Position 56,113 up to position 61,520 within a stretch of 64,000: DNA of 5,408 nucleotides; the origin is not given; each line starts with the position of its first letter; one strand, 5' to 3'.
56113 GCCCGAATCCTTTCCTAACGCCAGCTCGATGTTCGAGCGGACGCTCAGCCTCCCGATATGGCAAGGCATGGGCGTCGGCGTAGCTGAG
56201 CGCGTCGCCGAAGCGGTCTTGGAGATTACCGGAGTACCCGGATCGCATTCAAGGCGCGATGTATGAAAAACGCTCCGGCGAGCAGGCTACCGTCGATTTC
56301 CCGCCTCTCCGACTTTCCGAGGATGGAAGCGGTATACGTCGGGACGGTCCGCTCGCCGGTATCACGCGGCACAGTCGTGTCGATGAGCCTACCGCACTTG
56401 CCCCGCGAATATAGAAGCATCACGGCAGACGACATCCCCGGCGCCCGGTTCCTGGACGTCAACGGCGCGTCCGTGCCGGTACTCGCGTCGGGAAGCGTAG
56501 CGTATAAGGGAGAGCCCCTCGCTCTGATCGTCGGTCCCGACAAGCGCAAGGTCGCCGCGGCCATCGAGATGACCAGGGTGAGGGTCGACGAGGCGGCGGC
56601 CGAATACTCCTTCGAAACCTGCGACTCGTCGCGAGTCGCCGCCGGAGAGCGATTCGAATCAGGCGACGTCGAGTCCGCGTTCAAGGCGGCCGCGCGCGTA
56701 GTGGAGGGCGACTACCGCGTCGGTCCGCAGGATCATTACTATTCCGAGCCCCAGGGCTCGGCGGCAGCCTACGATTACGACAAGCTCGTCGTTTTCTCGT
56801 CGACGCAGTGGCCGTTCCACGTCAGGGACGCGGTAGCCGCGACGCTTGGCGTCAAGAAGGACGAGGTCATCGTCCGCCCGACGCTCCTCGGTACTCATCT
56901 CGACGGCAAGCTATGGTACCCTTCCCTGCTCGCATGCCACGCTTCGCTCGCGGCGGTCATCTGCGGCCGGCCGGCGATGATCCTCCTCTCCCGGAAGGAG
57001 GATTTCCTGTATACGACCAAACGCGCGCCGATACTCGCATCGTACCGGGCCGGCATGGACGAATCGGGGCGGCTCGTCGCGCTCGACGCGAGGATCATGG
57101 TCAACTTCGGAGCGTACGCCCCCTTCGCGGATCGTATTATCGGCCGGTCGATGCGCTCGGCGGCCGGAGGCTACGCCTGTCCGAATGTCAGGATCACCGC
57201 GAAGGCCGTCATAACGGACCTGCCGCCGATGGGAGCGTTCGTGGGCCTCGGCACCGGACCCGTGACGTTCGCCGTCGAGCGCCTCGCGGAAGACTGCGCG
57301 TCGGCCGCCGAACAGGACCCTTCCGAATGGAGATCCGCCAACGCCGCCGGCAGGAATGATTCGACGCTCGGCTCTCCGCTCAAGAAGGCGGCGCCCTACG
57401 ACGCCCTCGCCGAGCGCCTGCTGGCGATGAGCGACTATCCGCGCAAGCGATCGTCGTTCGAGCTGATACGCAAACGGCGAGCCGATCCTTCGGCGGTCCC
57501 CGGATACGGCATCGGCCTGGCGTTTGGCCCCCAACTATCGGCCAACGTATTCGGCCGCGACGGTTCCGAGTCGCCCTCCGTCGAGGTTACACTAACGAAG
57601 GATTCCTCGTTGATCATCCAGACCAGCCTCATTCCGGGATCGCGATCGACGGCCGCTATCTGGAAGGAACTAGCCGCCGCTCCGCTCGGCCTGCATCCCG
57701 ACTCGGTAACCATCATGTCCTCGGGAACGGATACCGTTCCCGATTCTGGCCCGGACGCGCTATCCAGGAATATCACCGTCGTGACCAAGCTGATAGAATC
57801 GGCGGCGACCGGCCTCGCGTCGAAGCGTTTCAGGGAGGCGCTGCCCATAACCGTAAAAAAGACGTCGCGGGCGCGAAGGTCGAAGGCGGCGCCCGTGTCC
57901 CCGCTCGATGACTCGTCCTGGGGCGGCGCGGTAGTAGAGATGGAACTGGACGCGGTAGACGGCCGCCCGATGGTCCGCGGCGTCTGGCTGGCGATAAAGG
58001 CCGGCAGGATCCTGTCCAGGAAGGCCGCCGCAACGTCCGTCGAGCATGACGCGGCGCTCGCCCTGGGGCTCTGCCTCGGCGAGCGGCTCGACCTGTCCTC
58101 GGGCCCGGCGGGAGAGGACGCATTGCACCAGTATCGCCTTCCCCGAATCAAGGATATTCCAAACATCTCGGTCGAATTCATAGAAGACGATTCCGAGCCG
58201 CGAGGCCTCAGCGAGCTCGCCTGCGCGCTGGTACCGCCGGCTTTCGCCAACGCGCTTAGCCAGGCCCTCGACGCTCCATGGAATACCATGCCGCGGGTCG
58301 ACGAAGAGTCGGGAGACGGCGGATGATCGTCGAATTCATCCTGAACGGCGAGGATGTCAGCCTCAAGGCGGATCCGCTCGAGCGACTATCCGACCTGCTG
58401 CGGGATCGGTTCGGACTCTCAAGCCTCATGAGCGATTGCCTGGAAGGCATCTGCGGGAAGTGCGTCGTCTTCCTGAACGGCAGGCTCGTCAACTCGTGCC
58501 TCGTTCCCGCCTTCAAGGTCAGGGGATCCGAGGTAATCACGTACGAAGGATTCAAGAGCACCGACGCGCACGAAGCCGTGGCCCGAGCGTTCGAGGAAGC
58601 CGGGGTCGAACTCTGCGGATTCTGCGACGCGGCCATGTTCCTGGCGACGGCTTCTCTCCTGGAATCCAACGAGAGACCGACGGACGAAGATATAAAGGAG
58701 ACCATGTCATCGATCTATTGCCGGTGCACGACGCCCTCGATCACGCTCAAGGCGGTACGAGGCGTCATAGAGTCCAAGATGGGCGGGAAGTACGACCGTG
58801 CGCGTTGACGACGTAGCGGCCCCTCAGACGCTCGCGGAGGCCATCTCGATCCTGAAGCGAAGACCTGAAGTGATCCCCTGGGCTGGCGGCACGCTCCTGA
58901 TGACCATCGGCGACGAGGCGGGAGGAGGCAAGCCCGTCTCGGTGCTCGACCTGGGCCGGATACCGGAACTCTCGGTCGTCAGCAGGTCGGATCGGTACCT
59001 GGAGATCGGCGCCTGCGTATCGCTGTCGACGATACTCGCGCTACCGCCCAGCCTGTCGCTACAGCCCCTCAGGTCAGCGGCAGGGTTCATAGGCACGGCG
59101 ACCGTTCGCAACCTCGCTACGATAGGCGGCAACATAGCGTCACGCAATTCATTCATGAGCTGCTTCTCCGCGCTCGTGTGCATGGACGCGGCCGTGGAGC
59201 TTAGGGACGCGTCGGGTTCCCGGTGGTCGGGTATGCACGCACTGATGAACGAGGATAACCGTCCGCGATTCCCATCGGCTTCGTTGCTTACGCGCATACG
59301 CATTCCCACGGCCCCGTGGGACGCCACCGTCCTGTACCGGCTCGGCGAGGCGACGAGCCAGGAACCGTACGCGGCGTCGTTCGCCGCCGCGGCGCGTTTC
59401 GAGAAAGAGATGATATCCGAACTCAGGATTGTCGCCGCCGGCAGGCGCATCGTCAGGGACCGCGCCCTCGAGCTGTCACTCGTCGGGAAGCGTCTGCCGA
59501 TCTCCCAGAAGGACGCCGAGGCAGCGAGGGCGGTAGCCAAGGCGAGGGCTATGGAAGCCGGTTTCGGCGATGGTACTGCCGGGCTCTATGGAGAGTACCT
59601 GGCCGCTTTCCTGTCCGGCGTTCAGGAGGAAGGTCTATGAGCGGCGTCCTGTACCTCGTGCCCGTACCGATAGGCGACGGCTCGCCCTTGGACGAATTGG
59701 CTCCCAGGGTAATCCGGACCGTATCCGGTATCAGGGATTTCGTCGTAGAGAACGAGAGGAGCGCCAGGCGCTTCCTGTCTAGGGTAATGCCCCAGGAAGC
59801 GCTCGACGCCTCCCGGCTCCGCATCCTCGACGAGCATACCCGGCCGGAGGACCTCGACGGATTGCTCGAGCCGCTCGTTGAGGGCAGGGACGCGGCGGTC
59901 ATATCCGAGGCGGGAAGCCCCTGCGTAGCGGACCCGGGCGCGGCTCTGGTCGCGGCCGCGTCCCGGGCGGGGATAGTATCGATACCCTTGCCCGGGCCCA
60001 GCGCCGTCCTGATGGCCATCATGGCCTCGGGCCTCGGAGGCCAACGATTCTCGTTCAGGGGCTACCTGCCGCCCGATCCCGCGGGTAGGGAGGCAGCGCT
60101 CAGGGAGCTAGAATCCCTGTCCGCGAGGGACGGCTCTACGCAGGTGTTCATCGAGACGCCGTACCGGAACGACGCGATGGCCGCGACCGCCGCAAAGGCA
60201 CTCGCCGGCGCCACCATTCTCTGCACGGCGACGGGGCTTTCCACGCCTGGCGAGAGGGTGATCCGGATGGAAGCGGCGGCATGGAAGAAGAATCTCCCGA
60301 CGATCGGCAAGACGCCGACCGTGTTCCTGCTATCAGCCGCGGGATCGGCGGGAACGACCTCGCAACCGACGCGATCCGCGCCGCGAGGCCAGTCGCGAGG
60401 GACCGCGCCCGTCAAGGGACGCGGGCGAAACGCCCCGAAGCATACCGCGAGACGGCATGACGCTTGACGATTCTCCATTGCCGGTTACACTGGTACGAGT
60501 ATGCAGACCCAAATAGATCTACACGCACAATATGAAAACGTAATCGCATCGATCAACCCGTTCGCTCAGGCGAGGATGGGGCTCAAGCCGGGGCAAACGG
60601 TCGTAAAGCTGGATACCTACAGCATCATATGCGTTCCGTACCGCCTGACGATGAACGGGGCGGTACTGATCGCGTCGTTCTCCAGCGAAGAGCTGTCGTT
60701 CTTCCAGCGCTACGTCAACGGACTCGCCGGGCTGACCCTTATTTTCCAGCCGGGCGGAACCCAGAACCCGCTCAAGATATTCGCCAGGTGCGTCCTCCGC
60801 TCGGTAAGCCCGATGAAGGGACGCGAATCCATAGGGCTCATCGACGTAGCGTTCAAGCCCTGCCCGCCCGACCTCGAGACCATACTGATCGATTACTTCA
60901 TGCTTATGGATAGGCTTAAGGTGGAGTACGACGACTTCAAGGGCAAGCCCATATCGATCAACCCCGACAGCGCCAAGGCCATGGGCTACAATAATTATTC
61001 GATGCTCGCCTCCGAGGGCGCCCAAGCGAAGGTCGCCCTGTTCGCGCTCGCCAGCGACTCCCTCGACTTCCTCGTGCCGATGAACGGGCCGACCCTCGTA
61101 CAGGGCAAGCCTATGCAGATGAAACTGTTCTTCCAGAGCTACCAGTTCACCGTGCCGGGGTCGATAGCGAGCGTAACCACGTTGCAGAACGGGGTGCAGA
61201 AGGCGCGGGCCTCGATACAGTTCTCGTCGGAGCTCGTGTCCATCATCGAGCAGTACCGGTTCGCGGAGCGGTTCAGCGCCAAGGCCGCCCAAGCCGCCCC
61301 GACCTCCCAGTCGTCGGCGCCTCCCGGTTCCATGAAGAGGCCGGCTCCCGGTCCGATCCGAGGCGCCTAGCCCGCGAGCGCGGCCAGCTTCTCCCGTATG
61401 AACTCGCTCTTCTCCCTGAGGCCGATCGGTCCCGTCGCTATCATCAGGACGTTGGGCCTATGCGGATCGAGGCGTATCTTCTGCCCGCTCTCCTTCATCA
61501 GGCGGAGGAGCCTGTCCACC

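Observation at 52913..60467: Candidate novel operon: NusG paralog + sugar 4,6-dehydratase + aminotransferase fused to an XDH-like FeS/FAD redox trio and a TP-methylase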

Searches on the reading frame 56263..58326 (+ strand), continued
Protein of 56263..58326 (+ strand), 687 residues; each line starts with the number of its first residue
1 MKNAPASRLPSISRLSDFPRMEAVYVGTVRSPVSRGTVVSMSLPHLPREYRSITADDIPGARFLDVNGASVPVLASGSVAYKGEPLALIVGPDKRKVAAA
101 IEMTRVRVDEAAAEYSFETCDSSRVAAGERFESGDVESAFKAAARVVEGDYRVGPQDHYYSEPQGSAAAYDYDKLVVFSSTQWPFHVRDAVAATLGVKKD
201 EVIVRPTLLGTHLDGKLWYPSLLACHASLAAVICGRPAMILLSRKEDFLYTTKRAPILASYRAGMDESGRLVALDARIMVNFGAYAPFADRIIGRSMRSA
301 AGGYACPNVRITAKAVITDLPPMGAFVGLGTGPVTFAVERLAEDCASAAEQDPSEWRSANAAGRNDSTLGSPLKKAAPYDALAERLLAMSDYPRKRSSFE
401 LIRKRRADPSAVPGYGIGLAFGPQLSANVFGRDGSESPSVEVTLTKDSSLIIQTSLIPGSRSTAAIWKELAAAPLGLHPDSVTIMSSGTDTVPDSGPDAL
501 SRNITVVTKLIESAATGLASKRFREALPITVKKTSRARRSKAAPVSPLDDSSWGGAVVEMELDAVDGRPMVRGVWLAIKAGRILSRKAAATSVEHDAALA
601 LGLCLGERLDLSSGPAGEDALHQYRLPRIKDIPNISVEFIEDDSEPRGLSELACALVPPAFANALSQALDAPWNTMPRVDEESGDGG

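Call 87: find_encoding_contigs(protein=P0143, flank=8000, max_places=1)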
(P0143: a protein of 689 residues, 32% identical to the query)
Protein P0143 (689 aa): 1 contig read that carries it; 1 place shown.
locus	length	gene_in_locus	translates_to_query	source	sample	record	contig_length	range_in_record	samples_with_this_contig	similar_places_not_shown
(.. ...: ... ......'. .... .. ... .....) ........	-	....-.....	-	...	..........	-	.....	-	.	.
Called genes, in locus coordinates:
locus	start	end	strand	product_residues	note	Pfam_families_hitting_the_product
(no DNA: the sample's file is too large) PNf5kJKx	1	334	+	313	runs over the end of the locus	PF02683:DsbD_TM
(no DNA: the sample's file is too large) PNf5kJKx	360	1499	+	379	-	PF17746:SfsA_N, PF03749:SfsA, PF01986:DUF123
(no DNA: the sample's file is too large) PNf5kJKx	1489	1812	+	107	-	-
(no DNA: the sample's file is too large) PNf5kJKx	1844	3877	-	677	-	PF22745:Nlig-Ia, PF01653:DNA_ligase_aden, PF03120:OB_DNA_ligase, PF14520:HHH_5, PF00533:BRCT, PF12738:PTCB-BRCT (weak)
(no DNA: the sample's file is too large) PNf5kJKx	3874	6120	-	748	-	PF05036:SPOR (weak)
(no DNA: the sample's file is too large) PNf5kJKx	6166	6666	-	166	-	-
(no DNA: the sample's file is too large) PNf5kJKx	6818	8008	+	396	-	PF01041:DegT_DnrJ_EryC1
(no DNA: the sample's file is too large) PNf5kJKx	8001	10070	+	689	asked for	PF01315:Ald_Xan_dh_C, PF02738:MoCoBD_1, PF20256:MoCoBD_2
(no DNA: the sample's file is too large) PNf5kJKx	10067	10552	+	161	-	PF00111:Fer2 (weak), PF01799:Fer2_2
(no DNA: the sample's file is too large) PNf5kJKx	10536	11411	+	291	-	PF00941:FAD_binding_5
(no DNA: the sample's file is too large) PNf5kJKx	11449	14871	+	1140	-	PF02811:PHP, PF07733:DNA_pol3_alpha, PF17657:DNA_pol3_finger, PF14579:HHH_6, PF01336:tRNA_anti-codon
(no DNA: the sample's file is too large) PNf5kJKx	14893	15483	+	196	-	PF02325:CCB3_YggT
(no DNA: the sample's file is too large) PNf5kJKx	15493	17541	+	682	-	PF17191:RecG_wedge, PF00270:DEAD, PF04851:ResIII, PF00271:Helicase_C, PF22590:Cas3-like_C_2 (weak), PF19833:RecG_dom3_C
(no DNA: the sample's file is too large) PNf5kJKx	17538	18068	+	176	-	PF03602:Cons_hypoth95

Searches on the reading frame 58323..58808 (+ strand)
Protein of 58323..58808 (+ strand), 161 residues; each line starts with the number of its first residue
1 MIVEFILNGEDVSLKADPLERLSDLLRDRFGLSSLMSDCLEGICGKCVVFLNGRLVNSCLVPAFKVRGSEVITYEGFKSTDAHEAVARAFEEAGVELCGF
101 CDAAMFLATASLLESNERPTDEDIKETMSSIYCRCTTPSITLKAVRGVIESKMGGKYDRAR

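Call 5: search_protein_families(library=pfam, proteins=[window:58323-58808:+], max_evalue=0.01)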
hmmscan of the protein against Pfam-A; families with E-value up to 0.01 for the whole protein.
window:58323-58808:+ (161 aa): 3 families
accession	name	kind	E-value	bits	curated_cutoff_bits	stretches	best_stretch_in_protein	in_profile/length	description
PF01799.25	Fer2_2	-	3.3e-18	66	30.3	1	73-146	1-75/75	[2Fe-2S] binding domain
PF13085.11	Fer2_3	-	9.4e-05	22.8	27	1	36-70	49-83/107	2Fe-2S iron-sulfur cluster binding domain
PF00111.32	Fer2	-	0.00018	21.8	21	1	6-54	2-50/77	2Fe-2S iron-sulfur cluster binding domain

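Call 6: search_protein_families(library=ncbifam, proteins=[window:58323-58808:+], max_evalue=0.01)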
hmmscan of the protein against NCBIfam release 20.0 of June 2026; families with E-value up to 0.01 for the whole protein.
window:58323-58808:+ (161 aa): 13 families
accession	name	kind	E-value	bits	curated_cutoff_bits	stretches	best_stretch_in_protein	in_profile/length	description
TIGR03198.1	pucE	equivalog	9.6e-34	116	254.3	1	3-148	4-148/151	xanthine dehydrogenase subunit E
NF043084.2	XdhC_XDHase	equivalog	4.8e-30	104.1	217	1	2-148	2-149/151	xanthine dehydrogenase subunit XdhC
TIGR03311.1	Se_dep_XDH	equivalog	5.6e-29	100.8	830.45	1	3-146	1-141/848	selenium-dependent xanthine dehydrogenase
NF041020.1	glyceraldDH_gamma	equivalog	1.5e-28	99.5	290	1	4-147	14-157/164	glyceraldehyde dehydrogenase subunit gamma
NF007387.0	PRK09908.1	equivalog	8.4e-25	87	212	1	3-146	9-153/159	xanthine dehydrogenase iron sulfur-binding subunit XdhC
NF045668.1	pterin_aldehy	equivalog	3.3e-24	85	1100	1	5-145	5-148/905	molybdopterin-dependent aldehyde oxidoreductase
TIGR03193.1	4hydroxCoAred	equivalog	5.1e-24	84.9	257.8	1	22-145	21-144/148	4-hydroxybenzoyl-CoA reductase subunit gamma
NF008514.0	PRK11433.1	equivalog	1.8e-18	66.8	322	1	3-111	53-161/218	aldehyde dehydrogenase iron-sulfur subunit PaoA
TIGR02963.1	xanthine_xdhA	equivalog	8.9e-17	60.9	467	1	3-151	1-160/468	xanthine dehydrogenase small subunit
TIGR03313.1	Se_sel_red_Mo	hypoth_equivalog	1.2e-11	43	1101.9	1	5-135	1-131/951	molybdopterin-dependent oxidoreductase Mo/Fe-S-binding subunit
TIGR02969.1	mam_aldehyde_ox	subfamily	2.2e-10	38.7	1912.3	1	5-146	5-158/1330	aldehyde oxidase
NF005746.0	PRK07570.1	subfamily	0.0042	16.4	243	1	36-54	55-73/250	succinate dehydrogenase/fumarate reductase iron-sulfur subunit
NF006391.0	PRK08640.1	equivalog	0.0044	16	244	1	37-60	62-85/254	succinate dehydrogenase iron-sulfur subunit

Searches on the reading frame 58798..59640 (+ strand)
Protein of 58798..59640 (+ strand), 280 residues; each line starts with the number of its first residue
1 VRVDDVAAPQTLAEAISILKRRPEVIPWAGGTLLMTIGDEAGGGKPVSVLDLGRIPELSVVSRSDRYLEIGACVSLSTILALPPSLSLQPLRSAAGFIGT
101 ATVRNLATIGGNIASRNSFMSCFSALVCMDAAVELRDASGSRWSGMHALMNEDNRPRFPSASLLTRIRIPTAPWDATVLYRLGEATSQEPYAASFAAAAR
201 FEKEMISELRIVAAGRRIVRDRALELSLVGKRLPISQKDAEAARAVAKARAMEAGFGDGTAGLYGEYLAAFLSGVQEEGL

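Call 5: search_protein_families(library=pfam, proteins=[window:58798-59640:+], max_evalue=0.01)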
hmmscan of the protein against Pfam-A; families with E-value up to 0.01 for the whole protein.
window:58798-59640:+ (280 aa): 1 family
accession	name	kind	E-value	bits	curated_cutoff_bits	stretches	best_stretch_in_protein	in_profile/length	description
PF00941.27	FAD_binding_5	-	8.8e-29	100.9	27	1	6-171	5-169/170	FAD binding domain in molybdopterin dehydrogenase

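Call 6: search_protein_families(library=ncbifam, proteins=[window:58798-59640:+], max_evalue=0.01)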
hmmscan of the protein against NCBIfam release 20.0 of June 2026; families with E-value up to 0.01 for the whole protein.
window:58798-59640:+ (280 aa): 7 families
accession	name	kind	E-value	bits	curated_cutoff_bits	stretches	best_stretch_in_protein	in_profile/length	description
NF041019.1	glyceraldDH_beta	equivalog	2.3e-19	69.7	350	1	7-249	9-252/280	glyceraldehyde dehydrogenase subunit beta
NF043083.1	XdhB_XDHase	equivalog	5.7e-18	65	310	1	4-231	5-237/289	xanthine dehydrogenase subunit XdhB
TIGR03199.1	pucC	equivalog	3.2e-16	59.4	306.05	1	9-226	1-216/264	xanthine dehydrogenase subunit C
TIGR02963.1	xanthine_xdhA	equivalog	8e-16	57.7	467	1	4-245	193-434/468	xanthine dehydrogenase small subunit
NF007427.0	PRK09971.1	equivalog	1.5e-14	53.9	287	1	6-211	7-215/292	xanthine dehydrogenase FAD-binding subunit XdhB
TIGR03195.1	4hydrxCoA_B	equivalog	4.9e-12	45.6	404.55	1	6-114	7-115/321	4-hydroxybenzoyl-CoA reductase subunit beta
TIGR03312.1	Se_sel_red_FAD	hypoth_equivalog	2.2e-08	33.6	241.5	1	8-139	6-132/257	molybdopterin-dependent oxidoreductase FAD-binding subunit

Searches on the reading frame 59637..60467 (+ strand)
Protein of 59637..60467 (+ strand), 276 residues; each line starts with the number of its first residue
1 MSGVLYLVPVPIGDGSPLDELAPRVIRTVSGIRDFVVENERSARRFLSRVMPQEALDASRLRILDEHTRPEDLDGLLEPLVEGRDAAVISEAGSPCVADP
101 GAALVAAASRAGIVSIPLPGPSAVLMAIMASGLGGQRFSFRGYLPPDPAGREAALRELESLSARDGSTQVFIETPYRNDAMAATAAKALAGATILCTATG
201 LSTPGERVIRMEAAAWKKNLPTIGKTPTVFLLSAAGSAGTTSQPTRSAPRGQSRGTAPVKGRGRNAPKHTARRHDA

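Call 5: search_protein_families(library=pfam, proteins=[window:59637-60467:+], max_evalue=0.01)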
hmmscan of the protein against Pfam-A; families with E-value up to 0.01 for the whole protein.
window:59637-60467:+ (276 aa): 1 family
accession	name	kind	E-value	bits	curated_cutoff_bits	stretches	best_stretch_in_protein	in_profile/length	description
PF00590.25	TP_methylase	-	5e-11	43.4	27.8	1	5-213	2-208/212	Tetrapyrrole (Corrin/Porphyrin) Methylases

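Call 6: search_protein_families(library=ncbifam, proteins=[window:59637-60467:+], max_evalue=0.01)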
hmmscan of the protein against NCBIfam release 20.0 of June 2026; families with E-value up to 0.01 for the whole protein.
window:59637-60467:+ (276 aa): 2 families
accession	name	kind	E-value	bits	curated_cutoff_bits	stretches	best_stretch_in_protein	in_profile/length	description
TIGR00096.1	TIGR00096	equivalog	4.1e-27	95.3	167.9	1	4-181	1-168/275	16S rRNA (cytidine(1402)-2'-O)-methyltransferase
NF011570.0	PRK14994.1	equivalog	9.2e-25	87.4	502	1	3-175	12-172/287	16S rRNA (cytidine(1402)-2'-O)-methyltransferase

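Call 55: search_solved_structures(query=window:59637-60467:+, max_evalue=0.001)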
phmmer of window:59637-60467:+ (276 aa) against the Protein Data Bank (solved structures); distinct sequences matched with E-value up to 0.001: 6.
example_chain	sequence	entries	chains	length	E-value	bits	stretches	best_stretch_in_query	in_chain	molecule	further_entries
1wyz_A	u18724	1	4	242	1.1e-55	192.4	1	3-232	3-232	putative S-adenosylmethionine-dependent methyltransferase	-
5hw4_A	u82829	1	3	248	1.3e-23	87.3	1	3-177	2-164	Ribosomal RNA small subunit methyltransferase I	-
9pzg_V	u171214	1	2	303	1.6e-23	87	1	2-177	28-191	Ribosomal RNA small subunit methyltransferase I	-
3kwp_A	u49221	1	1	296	4.9e-22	82.1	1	3-187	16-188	Predicted methyltransferase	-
3hh1_A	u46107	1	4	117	2.4e-10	43.8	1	2-120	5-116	Tetrapyrrole methylase family protein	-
3fq6_A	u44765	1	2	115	0.00076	22.5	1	122-178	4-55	Methyltransferase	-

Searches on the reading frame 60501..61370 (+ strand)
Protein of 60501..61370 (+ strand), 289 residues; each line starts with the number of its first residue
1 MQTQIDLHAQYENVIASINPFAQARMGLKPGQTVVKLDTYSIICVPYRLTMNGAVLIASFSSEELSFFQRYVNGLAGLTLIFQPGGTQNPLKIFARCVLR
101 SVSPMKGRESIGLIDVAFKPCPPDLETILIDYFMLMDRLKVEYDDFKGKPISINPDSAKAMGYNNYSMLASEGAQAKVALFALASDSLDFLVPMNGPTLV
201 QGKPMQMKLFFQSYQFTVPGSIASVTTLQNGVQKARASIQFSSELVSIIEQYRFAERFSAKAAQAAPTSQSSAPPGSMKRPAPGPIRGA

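Call 5: search_protein_families(library=pfam, proteins=[window:60501-61370:+], max_evalue=0.01)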
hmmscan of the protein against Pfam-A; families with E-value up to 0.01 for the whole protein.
window:60501-61370:+ (289 aa): 1 family
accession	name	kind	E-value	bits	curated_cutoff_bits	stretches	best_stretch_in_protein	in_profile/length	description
PF20424.3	PilZN3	-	2.4e-06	28.1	27.4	1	24-124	23-122/135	PilZN3 domain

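Call 6: search_protein_families(library=ncbifam, proteins=[window:60501-61370:+], max_evalue=0.01)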
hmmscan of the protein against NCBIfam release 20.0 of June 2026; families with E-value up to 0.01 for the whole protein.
window:60501-61370:+ (289 aa): 0 families
